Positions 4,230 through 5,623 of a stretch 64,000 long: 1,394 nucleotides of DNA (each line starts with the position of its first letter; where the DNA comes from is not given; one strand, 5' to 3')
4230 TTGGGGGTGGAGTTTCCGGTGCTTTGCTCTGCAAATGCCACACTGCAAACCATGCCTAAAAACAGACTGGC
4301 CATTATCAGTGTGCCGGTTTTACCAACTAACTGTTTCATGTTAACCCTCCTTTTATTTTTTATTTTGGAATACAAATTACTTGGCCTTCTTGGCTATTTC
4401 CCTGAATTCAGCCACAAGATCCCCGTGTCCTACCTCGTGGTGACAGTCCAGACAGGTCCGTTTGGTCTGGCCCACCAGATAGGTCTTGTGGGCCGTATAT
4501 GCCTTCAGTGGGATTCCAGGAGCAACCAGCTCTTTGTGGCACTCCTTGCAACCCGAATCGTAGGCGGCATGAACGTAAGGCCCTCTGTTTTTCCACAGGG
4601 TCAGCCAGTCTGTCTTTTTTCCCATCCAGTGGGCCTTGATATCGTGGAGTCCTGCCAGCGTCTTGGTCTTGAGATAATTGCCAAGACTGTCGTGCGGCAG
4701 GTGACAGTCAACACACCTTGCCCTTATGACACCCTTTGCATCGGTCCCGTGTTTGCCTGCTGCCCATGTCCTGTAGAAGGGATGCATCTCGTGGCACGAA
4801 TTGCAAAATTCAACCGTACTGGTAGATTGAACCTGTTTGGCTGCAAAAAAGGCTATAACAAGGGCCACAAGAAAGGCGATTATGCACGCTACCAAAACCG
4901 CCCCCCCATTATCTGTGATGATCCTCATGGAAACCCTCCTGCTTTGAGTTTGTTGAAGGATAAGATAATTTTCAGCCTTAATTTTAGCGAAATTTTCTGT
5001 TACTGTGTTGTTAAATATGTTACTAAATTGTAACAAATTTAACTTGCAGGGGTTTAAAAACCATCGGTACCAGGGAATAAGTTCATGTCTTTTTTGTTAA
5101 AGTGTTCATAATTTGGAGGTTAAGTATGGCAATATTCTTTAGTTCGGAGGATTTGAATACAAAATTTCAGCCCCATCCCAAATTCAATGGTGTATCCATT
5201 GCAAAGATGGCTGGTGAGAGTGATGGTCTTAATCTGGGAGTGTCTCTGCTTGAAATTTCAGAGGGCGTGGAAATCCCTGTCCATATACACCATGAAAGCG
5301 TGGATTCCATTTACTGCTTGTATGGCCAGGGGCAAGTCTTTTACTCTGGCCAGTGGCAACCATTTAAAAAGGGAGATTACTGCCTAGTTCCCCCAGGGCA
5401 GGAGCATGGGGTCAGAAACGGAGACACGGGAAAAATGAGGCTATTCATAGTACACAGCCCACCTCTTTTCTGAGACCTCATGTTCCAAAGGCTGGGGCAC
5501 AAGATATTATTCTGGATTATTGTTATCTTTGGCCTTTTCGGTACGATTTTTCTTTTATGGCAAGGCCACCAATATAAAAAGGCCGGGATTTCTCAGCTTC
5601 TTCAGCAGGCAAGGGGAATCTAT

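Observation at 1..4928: nap and hao genes fused into one gene string: NapC/NrfH-like, octahaem HAO-family, OM barrel, NapM-like cytochrome, NapA-like enzyme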

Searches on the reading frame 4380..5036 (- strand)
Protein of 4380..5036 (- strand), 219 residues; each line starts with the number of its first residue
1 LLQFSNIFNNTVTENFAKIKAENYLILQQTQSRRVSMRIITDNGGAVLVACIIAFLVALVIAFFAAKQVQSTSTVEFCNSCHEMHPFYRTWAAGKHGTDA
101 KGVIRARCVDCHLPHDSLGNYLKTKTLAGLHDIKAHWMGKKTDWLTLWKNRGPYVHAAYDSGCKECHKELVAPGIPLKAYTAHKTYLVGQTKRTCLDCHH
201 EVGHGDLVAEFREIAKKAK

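Call 5: search_protein_families(library=pfam, proteins=[window:4380-5036:-], max_evalue=0.01)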
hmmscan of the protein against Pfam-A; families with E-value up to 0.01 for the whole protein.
window:4380-5036:- (219 aa): 6 families
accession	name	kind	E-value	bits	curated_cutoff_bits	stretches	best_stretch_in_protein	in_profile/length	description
PF03264.19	Cytochrom_NNT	-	7.7e-27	94.6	24.1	1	47-204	8-169/174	NapC/NirT cytochrome c family, N-terminal region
PF09699.15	Paired_CXXCH_1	-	3e-06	27.3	20.6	0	105-124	5-25/41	Doubled CXXCH motif (Paired_CXXCH_1)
PF22113.1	Mtrc-MtrF_II-IV_dom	-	4e-06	26.9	30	1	75-202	6-130/176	Outer membrane cytochrome MtrC/MtrF-like, domains II/IV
PF14522.11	Cytochrome_C7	-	4.2e-06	26.9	24.8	0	156-202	8-51/67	Cytochrome c7 and related cytochrome c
PF02335.20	Cytochrom_C552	-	7.2e-05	22.4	24.1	0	84-117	228-256/438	Cytochrome c552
PF14537.11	Cytochrom_c3_2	-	0.00044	21.1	25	0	69-118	20-70/79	Cytochrome c3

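Call 6: search_protein_families(library=ncbifam, proteins=[window:4380-5036:-], max_evalue=0.01)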
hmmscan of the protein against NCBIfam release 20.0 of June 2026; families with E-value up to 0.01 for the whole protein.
window:4380-5036:- (219 aa): 10 families
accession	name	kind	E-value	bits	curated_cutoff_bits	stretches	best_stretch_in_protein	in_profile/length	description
TIGR03153.1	cytochr_NrfH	equivalog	6.8e-22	78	134.2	1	51-204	3-138/138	cytochrome c nitrite reductase small subunit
NF011606.0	PRK15032.1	equivalog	2.1e-16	60.1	455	1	47-205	17-180/390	pentaheme c-type cytochrome TorC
TIGR02162.1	torC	equivalog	2.4e-13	50.1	478.2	1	47-204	16-178/387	pentaheme c-type cytochrome TorC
TIGR02161.1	napC_nirT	subfamily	5.3e-13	49.3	310.6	1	51-204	21-179/185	periplasmic nitrate (or nitrite) reductase c-type cytochrome, NapC/NirT family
NF007906.0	PRK10617.1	equivalog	4.3e-11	43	349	1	51-205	30-189/200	cytochrome c-type protein NapC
NF008659.0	PRK11659.1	equivalog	5.5e-05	22.9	184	0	78-114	138-169/188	cytochrome c nitrite reductase pentaheme subunit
TIGR03508.1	decahem_SO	subfamily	7.3e-05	22.4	192.2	1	67-205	109-225/258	DmsE family decaheme c-type cytochrome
NF008339.0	PRK11125.1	equivalog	7.8e-05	21.5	595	0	84-115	270-296/487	ammonia-forming cytochrome c nitrite reductase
TIGR03146.1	cyt_nit_nrfB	equivalog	0.0011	19.2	166.6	0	78-112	112-141/145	cytochrome c nitrite reductase pentaheme subunit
TIGR01905.1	paired_CXXCH_1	subfamily_domain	0.0022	17.8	25.2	0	105-122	6-23/41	doubled CXXCH domain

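Call 19: search_solved_structures(query=window:4380-4928:-, max_evalue=0.01, show_alignments=2)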
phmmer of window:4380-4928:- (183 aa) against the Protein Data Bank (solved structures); distinct sequences matched with E-value up to 0.01: 1.
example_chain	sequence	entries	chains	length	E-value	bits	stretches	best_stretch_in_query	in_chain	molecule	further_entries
2j7a_C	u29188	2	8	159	6.3e-08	35.8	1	20-170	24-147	CYTOCHROME C QUINOL DEHYDROGENASE NRFH | NAPC/NIRT CYTOCHROME C FAMILY PROTEIN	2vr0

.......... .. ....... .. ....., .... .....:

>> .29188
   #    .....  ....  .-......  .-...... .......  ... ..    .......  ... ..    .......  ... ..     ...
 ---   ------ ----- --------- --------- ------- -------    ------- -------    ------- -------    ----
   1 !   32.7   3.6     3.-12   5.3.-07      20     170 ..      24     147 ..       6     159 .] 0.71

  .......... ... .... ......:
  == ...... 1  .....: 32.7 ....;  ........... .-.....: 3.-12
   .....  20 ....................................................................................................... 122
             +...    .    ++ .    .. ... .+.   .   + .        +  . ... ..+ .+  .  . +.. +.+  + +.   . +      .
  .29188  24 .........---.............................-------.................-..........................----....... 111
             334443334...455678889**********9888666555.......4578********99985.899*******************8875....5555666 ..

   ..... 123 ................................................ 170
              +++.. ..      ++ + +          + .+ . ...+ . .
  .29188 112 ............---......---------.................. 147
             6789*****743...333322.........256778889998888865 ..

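Call 23: find_homologous_proteins(query=window:4380-4928:-, max_evalue=0.00001)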
Query window:4380-4928:- (183 aa): 38 proteins with E <= 0.00001 among 100 candidates.
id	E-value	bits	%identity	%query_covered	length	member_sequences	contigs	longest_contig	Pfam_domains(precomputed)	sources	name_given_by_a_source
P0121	1.2e-122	425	99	100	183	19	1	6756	PF09699.16,PF03264.20,PF14522.12,PF22113.2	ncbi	-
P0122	8.7e-106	370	83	100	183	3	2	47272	PF09699.16,PF03264.20,PF14522.12,PF22113.2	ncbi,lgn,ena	-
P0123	8.4e-100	350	78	100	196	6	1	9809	PF09699.16,PF03264.20,PF22113.2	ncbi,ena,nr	ncbi:MAG: cytochrome C [Thermodesulfatator sp.]|nr:MAG: cytochrome C [Thermodesulfatator sp.]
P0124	4.0e-99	348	80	99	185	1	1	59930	PF03264.20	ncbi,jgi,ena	-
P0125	4.0e-99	348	78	100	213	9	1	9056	PF09699.16,PF03264.20,PF22113.2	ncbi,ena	-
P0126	4.4e-91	322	76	95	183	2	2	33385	PF09699.16,PF03264.20,PF14522.12,PF22113.2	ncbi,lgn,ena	-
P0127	2.4e-85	303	68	98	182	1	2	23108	PF09699.16,PF03264.20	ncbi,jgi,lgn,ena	-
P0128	7.6e-84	298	69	95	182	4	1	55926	PF09699.16,PF14537.12,PF03264.20,PF14522.12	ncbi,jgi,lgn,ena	-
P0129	2.4e-75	270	63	94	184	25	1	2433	PF09699.16,PF03264.20,PF14522.12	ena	-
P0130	5.0e-67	243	54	97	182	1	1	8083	PF09699.16,PF03264.20,PF14522.12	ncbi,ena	-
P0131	1.4e-63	232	57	96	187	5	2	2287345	PF09699.16,PF03264.20,PF14522.12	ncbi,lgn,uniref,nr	ncbi:hypothetical protein G4V39_10680 [Thermosulfuriphilus ammonigenes]|uniref:Cytochrome c-type pro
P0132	5.5e-56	207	50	96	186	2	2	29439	PF09699.16,PF14537.12,PF03264.20,PF14522.12,PF22113.2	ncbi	-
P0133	2.0e-55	205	50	96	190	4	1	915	PF09699.16,PF03264.20,PF14522.12,PF22113.2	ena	-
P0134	2.9e-55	205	51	96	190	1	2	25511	PF09699.16,PF03264.20,PF22113.2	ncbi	-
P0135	3.3e-55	205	50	96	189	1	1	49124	PF09699.16,PF03264.20,PF14522.12,PF22113.2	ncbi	-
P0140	9.7e-52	193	52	91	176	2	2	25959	PF03264.20,PF14522.12,PF22113.2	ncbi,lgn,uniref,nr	ncbi:NapC/NirT family cytochrome c [Desulfohalobiaceae bacterium Ax17]|uniref:cytochrome c3 family p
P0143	2.2e-49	186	48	95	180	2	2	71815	PF09699.16,PF14537.12,PF03264.20,PF14522.12,PF22113.2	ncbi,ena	-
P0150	4.5e-46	175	45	95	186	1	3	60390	PF09699.16,PF03264.20,PF14522.12,PF22113.2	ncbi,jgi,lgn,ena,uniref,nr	ncbi:cytochrome c3 family protein [Thermodesulfatator atlanticus]|uniref:cytochrome c3 family protei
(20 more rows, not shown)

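Call 25: find_encoding_contigs(protein=P0131, flank=10000, max_places=1)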
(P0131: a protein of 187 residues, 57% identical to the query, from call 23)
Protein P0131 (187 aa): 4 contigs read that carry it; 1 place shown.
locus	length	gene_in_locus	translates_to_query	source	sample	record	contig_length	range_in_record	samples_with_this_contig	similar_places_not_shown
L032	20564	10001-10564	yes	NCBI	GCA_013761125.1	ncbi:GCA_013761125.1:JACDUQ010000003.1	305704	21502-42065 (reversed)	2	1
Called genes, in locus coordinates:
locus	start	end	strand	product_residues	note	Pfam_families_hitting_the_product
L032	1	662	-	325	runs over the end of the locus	PF00005:ABC_tran, PF13304:AAA_21 (weak), PF08352:oligo_HPY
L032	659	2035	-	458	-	PF01523:PmbA_TldD_1st, PF19290:PmbA_TldD_2nd, PF19289:PmbA_TldD_3rd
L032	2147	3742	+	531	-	PF00496:SBP_bac_5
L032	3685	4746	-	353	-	PF01073:3Beta_HSD, PF01370:Epimerase, PF04321:RmlD_sub_bind, PF07993:NAD_binding_4, PF16363:GDP_Man_Dehyd (weak)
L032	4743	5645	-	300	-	PF01148:CTP_transf_1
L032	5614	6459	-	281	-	PF00781:DAGK_cat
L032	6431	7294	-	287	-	PF01040:UbiA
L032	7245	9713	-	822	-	PF01326:PPDK_N, PF27448:Rph_4th, PF00391:PEP-utilizers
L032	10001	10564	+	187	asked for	PF03264:Cytochrom_NNT, PF14522:Cytochrome_C7 (faint), PF09699:Paired_CXXCH_1 (faint)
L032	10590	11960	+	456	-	PF13435:Cytochrome_C554 (faint), PF22113:Mtrc-MtrF_II-IV_dom (faint), PF14537:Cytochrom_c3_2 (faint), PF14522:Cytochrome_C7 (weak), PF13447:Multi-haem_cyto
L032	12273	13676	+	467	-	PF11845:Tll0287-like, PF00672:HAMP, PF00512:HisKA, PF02518:HATPase_c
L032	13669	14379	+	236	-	PF00072:Response_reg, PF00486:Trans_reg_C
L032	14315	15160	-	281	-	PF12801:Fer4_5, PF14697:Fer4_21 (faint), PF00037:Fer4 (faint), PF12838:Fer4_7 (faint), PF12801:Fer4_5 (weak)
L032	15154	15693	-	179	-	PF25160:LdpA_Fe-S-bd (faint), PF00037:Fer4 (weak), PF12837:Fer4_6 (weak), PF12838:Fer4_7, PF13187:Fer4_9 (weak), PF12838:Fer4_7 (weak), PF14697:Fer4_21 (weak), PF13237:Fer4_10 (weak), +6 more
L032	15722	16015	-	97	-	PF03927:NapD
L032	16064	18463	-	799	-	PF04879:Molybdop_Fe4S4, PF00384:Molybdopterin, PF01568:Molydop_binding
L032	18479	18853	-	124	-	PF14522:Cytochrome_C7 (weak)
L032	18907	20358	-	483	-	PF13372:Alginate_exp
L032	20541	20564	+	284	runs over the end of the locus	PF06325:PrmA, PF05175:MTS (weak), PF13649:Methyltransf_25 (weak)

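Call 26: find_encoding_contigs(protein=P0150, flank=10000, max_places=1)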
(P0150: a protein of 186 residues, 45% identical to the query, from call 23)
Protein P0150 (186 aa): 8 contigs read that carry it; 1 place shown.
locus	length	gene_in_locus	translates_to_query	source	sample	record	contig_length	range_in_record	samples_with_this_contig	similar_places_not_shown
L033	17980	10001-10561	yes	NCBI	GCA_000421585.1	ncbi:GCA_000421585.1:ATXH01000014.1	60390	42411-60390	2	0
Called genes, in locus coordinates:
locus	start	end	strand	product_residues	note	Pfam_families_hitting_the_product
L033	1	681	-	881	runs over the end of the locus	PF01411:tRNA-synt_2c, PF07973:tRNA_SAD, PF02272:DHHA1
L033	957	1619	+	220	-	-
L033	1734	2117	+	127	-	-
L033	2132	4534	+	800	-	PF04879:Molybdop_Fe4S4, PF00384:Molybdopterin, PF01568:Molydop_binding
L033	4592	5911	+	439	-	PF13372:Alginate_exp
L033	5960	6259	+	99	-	PF03927:NapD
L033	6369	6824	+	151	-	PF00037:Fer4 (weak), PF12837:Fer4_6 (weak), PF13237:Fer4_10 (weak), PF14697:Fer4_21, PF12838:Fer4_7, PF13187:Fer4_9 (weak), PF12838:Fer4_7 (weak), PF14697:Fer4_21, +8 more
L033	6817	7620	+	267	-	PF12801:Fer4_5, PF14697:Fer4_21 (faint), PF00037:Fer4 (faint), PF12838:Fer4_7 (faint), PF12800:Fer4_4 (faint), PF12797:Fer4_2 (weak), PF13237:Fer4_10 (weak)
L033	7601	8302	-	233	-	PF00072:Response_reg, PF00486:Trans_reg_C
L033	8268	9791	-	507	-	PF11845:Tll0287-like, PF00672:HAMP (weak), PF00512:HisKA, PF02518:HATPase_c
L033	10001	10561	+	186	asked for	PF03264:Cytochrom_NNT, PF22113:Mtrc-MtrF_II-IV_dom (faint), PF09699:Paired_CXXCH_1 (faint), PF14522:Cytochrome_C7 (faint)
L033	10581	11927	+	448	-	PF13435:Cytochrome_C554 (faint), PF22113:Mtrc-MtrF_II-IV_dom (faint), PF14522:Cytochrome_C7 (faint), PF14537:Cytochrom_c3_2 (faint), PF13447:Multi-haem_cyto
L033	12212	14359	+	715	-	PF01926:MMR_HSR1, PF02421:FeoB_N, PF17910:FeoB_Cyto, PF07670:Gate, PF07664:FeoB_C, PF07670:Gate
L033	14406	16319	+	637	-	PF11845:Tll0287-like, PF00989:PAS, PF13188:PAS_8 (weak), PF13426:PAS_9, PF00512:HisKA, PF02518:HATPase_c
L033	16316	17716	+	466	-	PF00072:Response_reg, PF02954:HTH_8 (faint), PF00158:Sigma54_activat, PF14532:Sigma54_activ_2, PF00004:AAA (weak), PF07724:AAA_2 (weak), PF07728:AAA_5, PF25601:AAA_lid_14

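Call 27: find_encoding_contigs(protein=P0140, flank=10000, max_places=1)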
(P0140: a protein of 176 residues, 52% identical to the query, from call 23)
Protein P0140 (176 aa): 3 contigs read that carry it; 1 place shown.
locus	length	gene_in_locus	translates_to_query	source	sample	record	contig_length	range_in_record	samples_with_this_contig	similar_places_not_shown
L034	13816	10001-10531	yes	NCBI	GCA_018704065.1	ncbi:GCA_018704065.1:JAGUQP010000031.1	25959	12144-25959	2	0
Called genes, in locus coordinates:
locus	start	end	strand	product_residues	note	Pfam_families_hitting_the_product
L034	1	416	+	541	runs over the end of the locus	PF03063:Prismane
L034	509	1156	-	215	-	PF03460:NIR_SIR_ferr, PF01077:NIR_SIR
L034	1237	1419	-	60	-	PF01325:Fe_dep_repress (weak)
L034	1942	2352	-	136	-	PF01475:FUR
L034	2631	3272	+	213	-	PF08534:Redoxin, PF00578:AhpC-TSA, PF10417:1-cysPrx_C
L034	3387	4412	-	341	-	PF02322:Cyt_bd_oxida_II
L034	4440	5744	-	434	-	PF01654:Cyt_bd_oxida_I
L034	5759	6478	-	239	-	-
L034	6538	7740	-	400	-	PF00753:Lactamase_B, PF19583:ODP, PF00258:Flavodoxin_1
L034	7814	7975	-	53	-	PF00301:Rubredoxin, PF21349:RUBY_RBDX (faint)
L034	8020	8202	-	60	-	PF00301:Rubredoxin, PF21349:RUBY_RBDX (faint)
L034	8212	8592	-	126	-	PF06397:Desulfoferrod_N, PF01880:Desulfoferrodox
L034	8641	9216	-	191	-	PF00210:Ferritin, PF02915:Rubrerythrin, PF23458:DUF7130, PF21349:RUBY_RBDX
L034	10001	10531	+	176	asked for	PF03264:Cytochrom_NNT, PF14522:Cytochrome_C7 (faint), PF22113:Mtrc-MtrF_II-IV_dom (weak)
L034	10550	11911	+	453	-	PF13435:Cytochrome_C554 (faint), PF22113:Mtrc-MtrF_II-IV_dom (faint), PF14522:Cytochrome_C7 (weak), PF14537:Cytochrom_c3_2 (weak), PF13447:Multi-haem_cyto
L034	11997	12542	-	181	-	PF21349:RUBY_RBDX, PF02915:Rubrerythrin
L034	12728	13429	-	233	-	PF00117:GATase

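Call 66: search_protein_families(library=pfam, proteins=[L033:957-1616:+], max_evalue=0.1)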
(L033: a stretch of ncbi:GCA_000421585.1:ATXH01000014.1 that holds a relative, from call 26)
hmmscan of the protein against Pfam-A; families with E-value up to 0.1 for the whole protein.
L033:957-1616:+ (220 aa): 3 families
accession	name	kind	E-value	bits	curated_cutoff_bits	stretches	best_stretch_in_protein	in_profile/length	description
PF24847.1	DUF7722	-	0.011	16.7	26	1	21-47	5-30/46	Domain of unknown function (DUF7722)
PF07361.16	Cytochrom_B562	-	0.011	16.7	30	1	150-198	54-102/102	Cytochrome b562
PF01322.25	Cytochrom_C_2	-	0.09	14.2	26.5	0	151-198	74-121/121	Cytochrome C'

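Call 70: find_encoding_contigs(protein=P0143, flank=9000, max_places=1)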
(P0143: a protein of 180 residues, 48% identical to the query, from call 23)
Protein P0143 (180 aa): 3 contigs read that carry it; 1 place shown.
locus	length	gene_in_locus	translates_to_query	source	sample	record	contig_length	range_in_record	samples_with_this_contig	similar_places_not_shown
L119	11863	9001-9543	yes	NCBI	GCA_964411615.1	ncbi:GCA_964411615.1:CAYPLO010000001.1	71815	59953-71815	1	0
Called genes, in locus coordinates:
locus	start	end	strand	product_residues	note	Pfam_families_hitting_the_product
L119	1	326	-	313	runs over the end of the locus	PF13353:Fer4_12, PF04055:Radical_SAM, PF06463:Mob_synth_C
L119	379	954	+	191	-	PF12804:NTP_transf_3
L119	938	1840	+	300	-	PF01967:MoaC, PF00994:MoCF_biosynth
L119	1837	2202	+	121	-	PF02391:MoaE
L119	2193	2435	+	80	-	PF03927:NapD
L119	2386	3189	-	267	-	PF12801:Fer4_5, PF00037:Fer4 (faint), PF12838:Fer4_7 (faint), PF12801:Fer4_5 (weak), PF13237:Fer4_10 (weak), PF13746:Fer4_18 (weak), PF13187:Fer4_9 (weak)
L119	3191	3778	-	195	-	PF00037:Fer4 (weak), PF12837:Fer4_6 (weak), PF12838:Fer4_7, PF14697:Fer4_21 (weak), PF12838:Fer4_7 (weak), PF13237:Fer4_10, PF14697:Fer4_21 (weak), PF13187:Fer4_9 (weak), +9 more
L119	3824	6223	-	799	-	PF04879:Molybdop_Fe4S4, PF00384:Molybdopterin, PF01568:Molydop_binding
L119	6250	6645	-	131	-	-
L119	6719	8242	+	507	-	PF11845:Tll0287-like, PF00672:HAMP, PF00512:HisKA, PF02518:HATPase_c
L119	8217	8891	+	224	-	PF00072:Response_reg, PF00486:Trans_reg_C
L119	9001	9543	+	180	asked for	PF03264:Cytochrom_NNT, PF09699:Paired_CXXCH_1 (faint), PF14522:Cytochrome_C7 (faint), PF14537:Cytochrom_c3_2 (faint), PF22113:Mtrc-MtrF_II-IV_dom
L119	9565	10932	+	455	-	PF13435:Cytochrome_C554 (faint), PF22113:Mtrc-MtrF_II-IV_dom (faint), PF14522:Cytochrome_C7 (faint), PF14537:Cytochrom_c3_2 (faint), PF13447:Multi-haem_cyto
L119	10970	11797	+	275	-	PF03781:FGE-sulfatase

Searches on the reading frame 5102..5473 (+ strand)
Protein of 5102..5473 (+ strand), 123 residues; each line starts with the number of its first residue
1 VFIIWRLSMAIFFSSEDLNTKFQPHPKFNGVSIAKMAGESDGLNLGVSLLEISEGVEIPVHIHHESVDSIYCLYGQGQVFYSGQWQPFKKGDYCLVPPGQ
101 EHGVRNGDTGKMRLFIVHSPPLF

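Call 5: search_protein_families(library=pfam, proteins=[window:5102-5473:+], max_evalue=0.01)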
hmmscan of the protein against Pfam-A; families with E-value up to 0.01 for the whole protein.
window:5102-5473:+ (123 aa): 5 families
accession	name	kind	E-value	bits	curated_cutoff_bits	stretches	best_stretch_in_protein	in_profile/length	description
PF07883.17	Cupin_2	-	9.6e-13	48.1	27.2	1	50-117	3-69/70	Cupin domain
PF02311.25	AraC_binding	-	7.5e-06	26.2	21.1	1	70-118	27-75/135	AraC-like ligand binding domain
PF12973.13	Cupin_7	-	0.00019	21.7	27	1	21-116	12-99/105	ChrR Cupin-like domain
PF16867.11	DMSP_lyase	-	0.00031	21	27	1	40-109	92-158/162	Dimethlysulfonioproprionate lyase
PF06339.18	Ectoine_synth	-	0.00073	20.2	27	1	38-122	28-111/127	Ectoine synthase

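Call 6: search_protein_families(library=ncbifam, proteins=[window:5102-5473:+], max_evalue=0.01)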
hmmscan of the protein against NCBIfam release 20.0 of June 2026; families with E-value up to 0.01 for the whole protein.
window:5102-5473:+ (123 aa): 3 families
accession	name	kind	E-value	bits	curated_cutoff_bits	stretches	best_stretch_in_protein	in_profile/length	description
TIGR03214.2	ura-cupin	equivalog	0.00018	21.1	200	1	26-118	28-122/249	(S)-ureidoglycine aminohydrolase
NF009806.0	PRK13290.1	subfamily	0.00032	20.7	128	1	39-122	29-111/130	ectoine synthase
TIGR02451.1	anti_sig_ChrR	subfamily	0.0047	16.8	124.5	1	30-92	113-170/216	ChrR family anti-sigma-E factor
